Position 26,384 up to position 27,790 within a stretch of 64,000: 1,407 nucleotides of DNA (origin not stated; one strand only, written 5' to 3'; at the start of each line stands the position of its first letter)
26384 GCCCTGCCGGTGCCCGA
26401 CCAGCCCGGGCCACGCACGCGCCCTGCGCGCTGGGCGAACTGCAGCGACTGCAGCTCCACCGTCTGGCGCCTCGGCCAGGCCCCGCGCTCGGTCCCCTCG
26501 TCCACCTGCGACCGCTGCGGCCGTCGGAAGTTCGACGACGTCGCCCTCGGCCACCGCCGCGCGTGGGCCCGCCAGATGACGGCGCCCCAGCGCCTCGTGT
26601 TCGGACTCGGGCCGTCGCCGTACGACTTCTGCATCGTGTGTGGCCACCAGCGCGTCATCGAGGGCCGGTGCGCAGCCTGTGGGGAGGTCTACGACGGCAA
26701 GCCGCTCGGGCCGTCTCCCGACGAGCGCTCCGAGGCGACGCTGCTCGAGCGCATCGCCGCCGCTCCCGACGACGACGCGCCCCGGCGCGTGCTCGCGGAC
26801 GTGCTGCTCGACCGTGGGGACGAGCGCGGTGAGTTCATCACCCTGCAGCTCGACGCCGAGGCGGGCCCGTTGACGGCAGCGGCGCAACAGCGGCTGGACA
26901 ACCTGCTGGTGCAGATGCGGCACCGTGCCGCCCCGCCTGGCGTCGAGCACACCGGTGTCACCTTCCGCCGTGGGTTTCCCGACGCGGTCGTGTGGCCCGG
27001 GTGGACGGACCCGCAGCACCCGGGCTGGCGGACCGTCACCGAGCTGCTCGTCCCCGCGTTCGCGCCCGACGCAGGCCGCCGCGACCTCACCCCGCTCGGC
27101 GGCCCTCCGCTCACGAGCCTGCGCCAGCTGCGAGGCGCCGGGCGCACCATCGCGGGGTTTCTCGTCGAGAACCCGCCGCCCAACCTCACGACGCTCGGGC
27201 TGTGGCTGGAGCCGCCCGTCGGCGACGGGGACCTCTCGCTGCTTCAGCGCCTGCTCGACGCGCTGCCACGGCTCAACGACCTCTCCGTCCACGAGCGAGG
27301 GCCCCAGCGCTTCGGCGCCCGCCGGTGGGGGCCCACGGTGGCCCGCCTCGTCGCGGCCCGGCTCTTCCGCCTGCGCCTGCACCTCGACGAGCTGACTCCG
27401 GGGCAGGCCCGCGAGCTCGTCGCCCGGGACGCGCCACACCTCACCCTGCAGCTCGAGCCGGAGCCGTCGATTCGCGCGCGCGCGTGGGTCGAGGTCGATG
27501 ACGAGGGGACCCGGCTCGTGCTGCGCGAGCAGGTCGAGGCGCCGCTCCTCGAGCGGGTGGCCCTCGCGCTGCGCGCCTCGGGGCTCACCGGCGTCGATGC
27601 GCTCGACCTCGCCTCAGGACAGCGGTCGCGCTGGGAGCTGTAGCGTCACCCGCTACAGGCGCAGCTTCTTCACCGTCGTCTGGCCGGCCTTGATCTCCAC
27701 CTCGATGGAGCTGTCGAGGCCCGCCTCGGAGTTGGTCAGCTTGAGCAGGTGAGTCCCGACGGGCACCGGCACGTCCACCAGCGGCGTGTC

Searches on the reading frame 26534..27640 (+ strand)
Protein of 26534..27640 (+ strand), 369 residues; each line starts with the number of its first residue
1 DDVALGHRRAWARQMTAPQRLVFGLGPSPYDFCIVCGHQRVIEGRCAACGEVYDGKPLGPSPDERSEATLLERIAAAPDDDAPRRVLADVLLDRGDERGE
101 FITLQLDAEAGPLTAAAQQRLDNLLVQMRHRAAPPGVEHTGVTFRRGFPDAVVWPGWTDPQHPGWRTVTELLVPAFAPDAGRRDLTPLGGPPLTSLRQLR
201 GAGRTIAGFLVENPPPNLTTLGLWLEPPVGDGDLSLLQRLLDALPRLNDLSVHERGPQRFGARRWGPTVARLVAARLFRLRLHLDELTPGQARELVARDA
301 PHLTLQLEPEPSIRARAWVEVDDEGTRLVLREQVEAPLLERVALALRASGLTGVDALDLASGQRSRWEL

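Call 20: find_homologous_proteins(query=A2, max_evalue=0.001)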
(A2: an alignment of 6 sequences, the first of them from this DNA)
Query A2 (6 sequences) (306 aa, profile of the alignment): 69 proteins with E <= 0.001 among 8000 candidates.
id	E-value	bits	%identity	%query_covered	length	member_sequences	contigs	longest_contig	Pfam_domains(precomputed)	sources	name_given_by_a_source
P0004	1.5e-144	499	43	100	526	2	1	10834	-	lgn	-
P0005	1.3e-142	492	41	99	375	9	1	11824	-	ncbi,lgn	-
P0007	4.4e-25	107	41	44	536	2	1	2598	-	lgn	-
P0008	4.6e-23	100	46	36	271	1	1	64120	-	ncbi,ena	-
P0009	9.1e-22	96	33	48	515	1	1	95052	-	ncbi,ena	-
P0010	1.0e-19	89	42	37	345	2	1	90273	-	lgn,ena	-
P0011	1.5e-19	88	32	62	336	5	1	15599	-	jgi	jgi:uncharacterized protein (TIGR02996 family)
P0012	2.0e-18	85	38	44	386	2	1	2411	-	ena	-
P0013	4.6e-18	83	36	54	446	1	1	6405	-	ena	-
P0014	7.5e-18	83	40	33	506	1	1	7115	-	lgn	-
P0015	8.6e-18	83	40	43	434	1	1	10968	-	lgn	-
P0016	4.2e-17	80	35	44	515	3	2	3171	-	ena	-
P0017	1.2e-16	79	41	35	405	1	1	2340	-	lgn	-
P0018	1.6e-16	78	32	48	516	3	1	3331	-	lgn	-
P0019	1.9e-16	78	37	63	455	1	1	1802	-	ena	-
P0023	1.3e-15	75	37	35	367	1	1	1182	-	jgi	jgi:uncharacterized protein (TIGR02996 family)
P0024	3.9e-15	74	64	14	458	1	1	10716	-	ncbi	ncbi:MAG: TIGR02996 domain-containing protein [Kofleriaceae bacterium]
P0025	1.0e-14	72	34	89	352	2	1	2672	-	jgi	jgi:uncharacterized protein (TIGR02996 family)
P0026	1.9e-14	72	57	18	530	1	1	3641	-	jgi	jgi:uncharacterized protein (TIGR02996 family)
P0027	5.1e-14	70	44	36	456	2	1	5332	PF13516.13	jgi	jgi:uncharacterized protein (TIGR02996 family)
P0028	1.5e-13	69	49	27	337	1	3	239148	-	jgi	jgi:uncharacterized protein (TIGR02996 family)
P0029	6.2e-13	67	27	62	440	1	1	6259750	-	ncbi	ncbi:MAG: TIGR02996 domain-containing protein [Kofleriaceae bacterium]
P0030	1.1e-12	66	36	28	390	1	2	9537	-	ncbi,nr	ncbi:MAG: TIGR02996 domain-containing protein [Deltaproteobacteria bacterium]|nr:TIGR02996 domain-co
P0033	3.0e-12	64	37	28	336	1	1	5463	PF13516.13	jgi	jgi:uncharacterized protein (TIGR02996 family)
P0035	9.1e-12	63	39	31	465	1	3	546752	PF24758.2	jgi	jgi:uncharacterized protein (TIGR02996 family)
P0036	9.5e-12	63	39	28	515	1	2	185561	-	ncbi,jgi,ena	jgi:uncharacterized protein (TIGR02996 family)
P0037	9.6e-12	63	43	29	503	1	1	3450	PF13516.13,PF00560.40,PF12799.14,PF13855.13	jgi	jgi:uncharacterized protein (TIGR02996 family)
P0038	2.1e-11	62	44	33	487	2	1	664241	-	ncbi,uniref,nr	ncbi:TIGR02996 domain-containing protein [Pyxidicoccus trucidator]|uniref:TIGR02996 domain-containin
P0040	7.8e-11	60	43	27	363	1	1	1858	PF13516.13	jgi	jgi:uncharacterized protein (TIGR02996 family)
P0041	1.7e-10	59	43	27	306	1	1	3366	PF13516.13,PF12799.14,PF13855.13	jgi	jgi:uncharacterized protein (TIGR02996 family)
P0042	2.7e-10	58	42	26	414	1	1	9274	PF13516.13,PF12799.14,PF13855.13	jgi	jgi:uncharacterized protein (TIGR02996 family)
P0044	1.4e-9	56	43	24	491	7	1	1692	-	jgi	jgi:uncharacterized protein (TIGR02996 family)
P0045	4.5e-9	54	40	30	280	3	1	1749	PF13516.13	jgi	jgi:uncharacterized protein (TIGR02996 family)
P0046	5.0e-9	54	39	39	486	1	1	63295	-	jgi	jgi:uncharacterized protein (TIGR02996 family)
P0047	1.8e-8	52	39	30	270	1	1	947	PF13516.13,PF00560.40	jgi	jgi:uncharacterized protein (TIGR02996 family)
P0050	7.9e-8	50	37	32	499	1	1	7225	PF13516.13,PF00560.40,PF12799.14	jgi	jgi:uncharacterized protein (TIGR02996 family)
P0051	8.8e-8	50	40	28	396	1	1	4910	PF13516.13,PF00560.40,PF12799.14,PF13855.13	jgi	jgi:uncharacterized protein (TIGR02996 family)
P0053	1.7e-7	49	40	31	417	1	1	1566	PF13516.13,PF00560.40,PF12799.14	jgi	jgi:uncharacterized protein (TIGR02996 family)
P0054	2.1e-7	48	55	14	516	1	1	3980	PF13516.13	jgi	jgi:uncharacterized protein (TIGR02996 family)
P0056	2.5e-7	48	42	27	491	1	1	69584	PF13516.13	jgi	jgi:uncharacterized protein (TIGR02996 family)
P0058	3.4e-7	48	40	26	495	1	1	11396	PF13516.13,PF00560.40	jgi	jgi:uncharacterized protein (TIGR02996 family)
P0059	1.3e-6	46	38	25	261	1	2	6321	PF13516.13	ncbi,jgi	ncbi:MAG TPA: TIGR02996 domain-containing protein [Gemmataceae bacterium]|jgi:uncharacterized protei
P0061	2.6e-6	45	40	27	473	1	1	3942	PF13516.13,PF00560.40,PF12799.14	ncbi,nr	ncbi:MAG: TIGR02996 domain-containing protein [Deltaproteobacteria bacterium]|nr:TIGR02996 domain-co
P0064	8.7e-6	43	41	28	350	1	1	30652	PF13516.13,PF00560.40,PF12799.14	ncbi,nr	ncbi:MAG: TIGR02996 domain-containing protein [Planctomycetes bacterium]|nr:TIGR02996 domain-contain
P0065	1.3e-5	43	35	30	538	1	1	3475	PF13516.13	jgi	jgi:uncharacterized protein (TIGR02996 family)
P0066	1.5e-5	42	50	13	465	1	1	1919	PF13516.13,PF00560.40,PF12799.14,PF13855.13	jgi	jgi:uncharacterized protein (TIGR02996 family)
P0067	1.6e-5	42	37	27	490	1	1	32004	PF23598.2,PF13516.13,PF00560.40,PF12799.14,PF27089.1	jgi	jgi:uncharacterized protein (TIGR02996 family)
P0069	7.8e-5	40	38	28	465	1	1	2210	PF13516.13,PF12799.14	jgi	jgi:uncharacterized protein (TIGR02996 family)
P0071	1.2e-4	39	36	27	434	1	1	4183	PF13516.13,PF12799.14,PF13855.13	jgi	jgi:uncharacterized protein (TIGR02996 family)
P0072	5.2e-4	37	29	71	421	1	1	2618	PF13516.13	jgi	jgi:uncharacterized protein (TIGR02996 family)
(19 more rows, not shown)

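Call 32: find_related_loci(query=A2, collection=genome_contigs, flank=6000)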
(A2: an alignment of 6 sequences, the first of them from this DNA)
Query A2 (306 aa) in genome_contigs; peptide patterns used: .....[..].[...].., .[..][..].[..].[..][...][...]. (x = any residue, [..] = any of these).
310 stretches matched a pattern; 238 encode a relative of the query (tblastn E <= 1e-3); the best 80 are kept; 80 distinct loci.
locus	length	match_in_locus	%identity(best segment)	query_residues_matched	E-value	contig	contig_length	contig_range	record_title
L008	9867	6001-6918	76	1-306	2e-146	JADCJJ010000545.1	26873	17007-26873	MAG: Myxococcaceae bacterium isolate M069S2SP1A73QC M069S2_545, whole genome shotgun sequence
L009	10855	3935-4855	42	1-306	2e-57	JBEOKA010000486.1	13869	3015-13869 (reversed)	MAG: Myxococcaceae bacterium isolate mt_II.5 NODE_1381_length_13869_cov_6.409874, whole genome shotgun sequence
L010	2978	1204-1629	39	6-146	6e-18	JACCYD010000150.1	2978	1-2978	MAG: Deltaproteobacteria bacterium isolate MGR_bin195 SD2897-2912_k127_5133002, whole genome shotgun sequence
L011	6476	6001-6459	40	7-160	1e-17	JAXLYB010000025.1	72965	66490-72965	MAG: Myxococcaceae bacterium isolate STL-MYX2 C1.157.fa-25, whole genome shotgun sequence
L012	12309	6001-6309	47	7-110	2e-17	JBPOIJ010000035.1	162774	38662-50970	MAG: Myxococcota bacterium isolate MAG_545 c_000000506534, whole genome shotgun sequence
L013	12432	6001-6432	42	7-151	3e-16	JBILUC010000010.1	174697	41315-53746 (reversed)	MAG: Archangium sp. isolate ME2018-07-27_3300044621_group8_bin65 Rohwer_bin1477_scaffold_23_c1, whole genome shotgun seq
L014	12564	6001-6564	36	7-189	9e-15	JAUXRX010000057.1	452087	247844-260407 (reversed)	MAG: Archangium sp. isolate C12_metabat.bin.17_sub C12_k141_69208, whole genome shotgun sequence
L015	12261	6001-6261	48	2-85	7e-15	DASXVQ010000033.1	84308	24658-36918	MAG TPA_asm: Myxococcales bacterium isolate SMAG_U4749 k141_265744, whole genome shotgun sequence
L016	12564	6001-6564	37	7-195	1e-14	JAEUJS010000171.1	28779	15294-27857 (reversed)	MAG: Archangium sp. isolate new MAG-75 k141_1257289, whole genome shotgun sequence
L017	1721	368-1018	33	7-221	1e-14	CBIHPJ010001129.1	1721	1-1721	MAG TPA_asm: uncultured Myxococcales bacterium isolate SRR18156209_binner23_Refined_20 genome assembly, contig: ERZ27336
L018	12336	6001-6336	43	2-108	3e-14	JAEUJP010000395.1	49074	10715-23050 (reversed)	MAG: Myxococcaceae bacterium isolate new MAG-72 k141_1285349, whole genome shotgun sequence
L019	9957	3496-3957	40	7-160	2e-14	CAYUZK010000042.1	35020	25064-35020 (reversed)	MAG TPA_asm: uncultured Archangium sp. isolate SRP319275_co1_276 genome assembly, contig: NODE_986_length_35020_cov_7.70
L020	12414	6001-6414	39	2-138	3e-14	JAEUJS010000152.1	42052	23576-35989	MAG: Archangium sp. isolate new MAG-75 k141_2632336, whole genome shotgun sequence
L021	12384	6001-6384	38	6-126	3e-14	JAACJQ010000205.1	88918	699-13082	MAG: Archangiaceae bacterium isolate LZH k87_279623, whole genome shotgun sequence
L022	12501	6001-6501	33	2-166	4e-14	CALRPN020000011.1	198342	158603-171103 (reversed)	MAG: Archangium gephyra isolate JJ-KV9-13-1-m1-bin299 genome assembly, contig: JJ-KV9-13-C12, whole genome shotgun seque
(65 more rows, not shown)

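Call 33: predict_structure(alignment_id=A3)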
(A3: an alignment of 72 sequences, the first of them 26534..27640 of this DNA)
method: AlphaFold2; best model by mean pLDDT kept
length: 369 residues; sequences in the alignment: 72
mean_pLDDT: 86.1   pTM: 0.78
mean pLDDT of the five models: 86.1, 85.6, 84.9, 84.7, 83.9
residues with pLDDT >= 90: 243; 70-90: 61; 50-70: 47; < 50: 18
segments of 3 or more residues with pLDDT < 50: 1-5, 15-27
pLDDT, mean of each block of 10 residues (from residue 1): 52 48 44 70 75 69 90 93 97 98 98 98 97 92 97 85 91 80 62 88 92 94 91 96 97 78 82 95 92 95 94 85 96 92 94 96 96
secondary structure, 60 per line:
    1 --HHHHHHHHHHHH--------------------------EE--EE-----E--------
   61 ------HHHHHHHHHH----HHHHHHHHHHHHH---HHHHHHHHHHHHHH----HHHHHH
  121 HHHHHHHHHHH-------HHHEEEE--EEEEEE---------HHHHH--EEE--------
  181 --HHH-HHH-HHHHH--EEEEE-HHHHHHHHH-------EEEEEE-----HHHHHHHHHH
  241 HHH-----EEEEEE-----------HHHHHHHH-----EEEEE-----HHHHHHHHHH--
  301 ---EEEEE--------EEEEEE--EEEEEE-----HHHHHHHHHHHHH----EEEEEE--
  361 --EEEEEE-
elements in order: H3-14 H67-76 H81-93 H97-110 H115-131 E142-145 E148-153 H163-167 E170-172 H191-195 E198-202 H204-212 E220-225 H231-243 E249-254 H266-273 E279-283 H289-298 E304-308 E317-322 E325-330 H336-348 E353-358 E363-368

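Call 49: search_protein_families(library=pfam, alignment_id=A3, max_evalue=1)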
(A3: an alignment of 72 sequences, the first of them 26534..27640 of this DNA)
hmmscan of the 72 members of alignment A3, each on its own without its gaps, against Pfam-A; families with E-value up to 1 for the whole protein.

A. member 1, window:26534-27640:+ (369 aa): 1 family
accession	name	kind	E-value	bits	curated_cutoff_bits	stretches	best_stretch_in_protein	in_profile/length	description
PF12773.13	DZR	-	0.29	11.8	27.3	1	30-53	12-34/45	Double zinc ribbon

B. families by the number of members that match (of 72 scanned): 46 families (the first 25 are shown)
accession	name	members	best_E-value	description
PF13516.12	LRR_6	33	8.4e-39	Leucine Rich repeat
PF12799.13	LRR_4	32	8.8e-15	Leucine Rich repeats (2 copies)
PF13855.12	LRR_8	30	8.5e-11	Leucine rich repeat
PF00560.39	LRR_1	27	2.5e-16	Leucine Rich Repeat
PF24758.1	LRR_At5g56370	19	3.3e-07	FBD-associated F-box protein At5g56370, LRR repeats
PF23598.1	LRR_14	11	1.2e-07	Leucine-rich repeat region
PF14580.12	LRR_9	9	0.00039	Leucine-rich repeat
PF25019.1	LRR_R13L1-DRL21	5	0.008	R13L1/DRL21 LRRs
PF23211.1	LRR_LRWD1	4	0.0007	Leucine-rich repeat and WD repeat-containing protein 1, LRR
PF14559.12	TPR_19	4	0.00096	Tetratricopeptide repeat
PF14561.12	TPR_20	4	0.0012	Tetratricopeptide repeat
PF24048.1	LRR_NXF1-5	3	0.013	NXF1/2/3/5 leucine-rich repeat domain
PF07721.20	TPR_4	2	0.011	Tetratricopeptide repeat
PF23952.1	LRR_EndoS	2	0.04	Endo-beta-N-acetylglucosaminidase EndoS LRR domain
PF13717.11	Zn_ribbon_4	1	1.4e-07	zinc-ribbon domain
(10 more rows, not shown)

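Call 50: search_solved_structures(query=A2, max_evalue=1, show_alignments=2)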
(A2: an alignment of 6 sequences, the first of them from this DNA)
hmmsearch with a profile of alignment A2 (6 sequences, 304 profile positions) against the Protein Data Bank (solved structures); distinct sequences matched with E-value up to 1: 4.
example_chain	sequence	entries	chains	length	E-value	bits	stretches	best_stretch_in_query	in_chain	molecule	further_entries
5n5e_e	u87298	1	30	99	0.034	16.5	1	3-51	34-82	PFC_05175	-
4per_A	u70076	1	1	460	0.035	16.4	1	153-246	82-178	Ribonuclease Inhibitor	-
2e0z_A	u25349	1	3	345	0.27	13.5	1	3-51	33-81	Virus-like particle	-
5l9w_b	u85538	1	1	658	0.54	12.5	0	192-292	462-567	Acetophenone carboxylase alpha subunit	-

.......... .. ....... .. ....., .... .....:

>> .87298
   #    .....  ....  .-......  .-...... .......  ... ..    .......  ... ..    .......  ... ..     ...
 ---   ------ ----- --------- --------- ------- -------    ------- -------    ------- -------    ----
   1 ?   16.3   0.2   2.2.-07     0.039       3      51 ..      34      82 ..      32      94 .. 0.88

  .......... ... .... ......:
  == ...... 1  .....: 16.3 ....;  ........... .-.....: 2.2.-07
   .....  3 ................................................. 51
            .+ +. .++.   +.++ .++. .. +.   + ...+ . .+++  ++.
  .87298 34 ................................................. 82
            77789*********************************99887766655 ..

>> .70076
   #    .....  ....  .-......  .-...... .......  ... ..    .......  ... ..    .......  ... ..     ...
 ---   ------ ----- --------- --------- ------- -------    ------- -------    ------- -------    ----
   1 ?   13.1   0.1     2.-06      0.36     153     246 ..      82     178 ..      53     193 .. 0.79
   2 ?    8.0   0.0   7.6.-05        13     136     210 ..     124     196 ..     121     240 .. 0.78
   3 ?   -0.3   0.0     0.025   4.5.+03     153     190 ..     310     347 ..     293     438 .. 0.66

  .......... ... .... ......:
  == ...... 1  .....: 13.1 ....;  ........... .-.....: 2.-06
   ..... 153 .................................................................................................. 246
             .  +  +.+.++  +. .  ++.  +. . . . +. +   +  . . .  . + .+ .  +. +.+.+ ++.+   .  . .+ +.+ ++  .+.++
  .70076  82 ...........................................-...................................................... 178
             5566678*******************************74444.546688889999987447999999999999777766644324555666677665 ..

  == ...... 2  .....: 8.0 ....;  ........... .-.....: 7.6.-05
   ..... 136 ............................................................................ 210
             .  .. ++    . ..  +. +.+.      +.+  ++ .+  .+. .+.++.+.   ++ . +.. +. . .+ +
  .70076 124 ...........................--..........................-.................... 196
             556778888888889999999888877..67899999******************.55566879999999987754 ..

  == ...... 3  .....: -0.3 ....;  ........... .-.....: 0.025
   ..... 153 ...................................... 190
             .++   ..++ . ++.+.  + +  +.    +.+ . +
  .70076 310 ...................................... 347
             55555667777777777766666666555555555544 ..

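Call 76: fold_search(model_id=the predicted structure, library=pdb)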
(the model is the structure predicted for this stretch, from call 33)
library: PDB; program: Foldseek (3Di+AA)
matches with E <= 10: 743; with E <= 0.001: 0
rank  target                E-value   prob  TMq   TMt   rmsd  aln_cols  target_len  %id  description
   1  3ogk_B                8.7e-03  0.96  0.26  0.18   7.8       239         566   12  Structure of COI1-ASK1 in complex with coronatine and an incomplete JAZ1 degron (released 2010-10-13)
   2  7d27                  1.7e-02  0.72  0.18  0.15  10.1       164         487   11  Structure of UDP-N-acetylmuramoyl-L-alanyl-D-glutamate--2, 6-diaminopimelate ligase (released 2021-07-28)
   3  8dre_A                2.2e-02  0.47  0.21  0.12  13.5       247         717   13  LRRC8A:C conformation 2 (oblong) (released 2023-03-08)
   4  3pl2_D                2.8e-02  0.92  0.22  0.26   9.2       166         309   12  Crystal structure of a 5-keto-2-deoxygluconokinase (NCgl0155, Cgl0158) from Corynebacterium glutamicum ATCC 13032 KITA (released 2010-11-24)
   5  3ogk_H                2.8e-02  0.77  0.25  0.18   9.2       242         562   14  Structure of COI1-ASK1 in complex with coronatine and an incomplete JAZ1 degron (released 2010-10-13)
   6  7cf8_E                2.8e-02  0.72  0.21  0.26  10.2       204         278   13  PfkB(Mycobacterium marinum) (released 2021-06-30)
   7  8f77_A                3.3e-02  0.41  0.21  0.12  13.5       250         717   14  LRRC8A(T48D):C conformation 2 top focus (released 2023-03-08)
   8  8dra_A                3.5e-02  0.41  0.21  0.20   9.8       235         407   13  LRRC8A:C conformation 2 (oblong) LRR mask (released 2023-03-08)
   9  2i5b_A                3.9e-02  0.87  0.22  0.28   9.7       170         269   12  The crystal structure of an ADP complex of Bacillus subtilis pyridoxal kinase provides evidence for the parralel emerg (released 2006-09-19)
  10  9fyc_A                4.7e-02  0.54  0.20  0.09   8.4       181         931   13  The barley MLA13-AVRA13 heterodimer (released 2025-02-12)
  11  8swf_A                6.6e-02  0.69  0.31  0.16  13.1       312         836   15  Cryo-EM structure of NLRP3 open octamer (released 2024-02-14)
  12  6kkh_B                8.8e-02  0.23  0.19  0.20  15.4       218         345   12  Crystal structure of the oxalate bound malyl-CoA lyase from Roseiflexus castenholzii (released 2019-09-04)
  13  2afb_A                9.9e-02  0.72  0.20  0.22   6.4       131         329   12  Crystal structure of 2-dehydro-3- deoxygluconokinase (EC 2.7.1.45) (tm0067) from THERMOTOGA MARITIMA at 2.05 A resolut (released 2006-02-14)
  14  6kkh_E                9.9e-02  0.15  0.18  0.18  15.8       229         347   13  Crystal structure of the oxalate bound malyl-CoA lyase from Roseiflexus castenholzii (released 2019-09-04)
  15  8if6_A                1.1e-01  0.51  0.25  0.15   6.9       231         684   20  Conformational Dynamics of the D53-D3-D14 Complex in Strigolactone Signaling (released 2023-07-12)
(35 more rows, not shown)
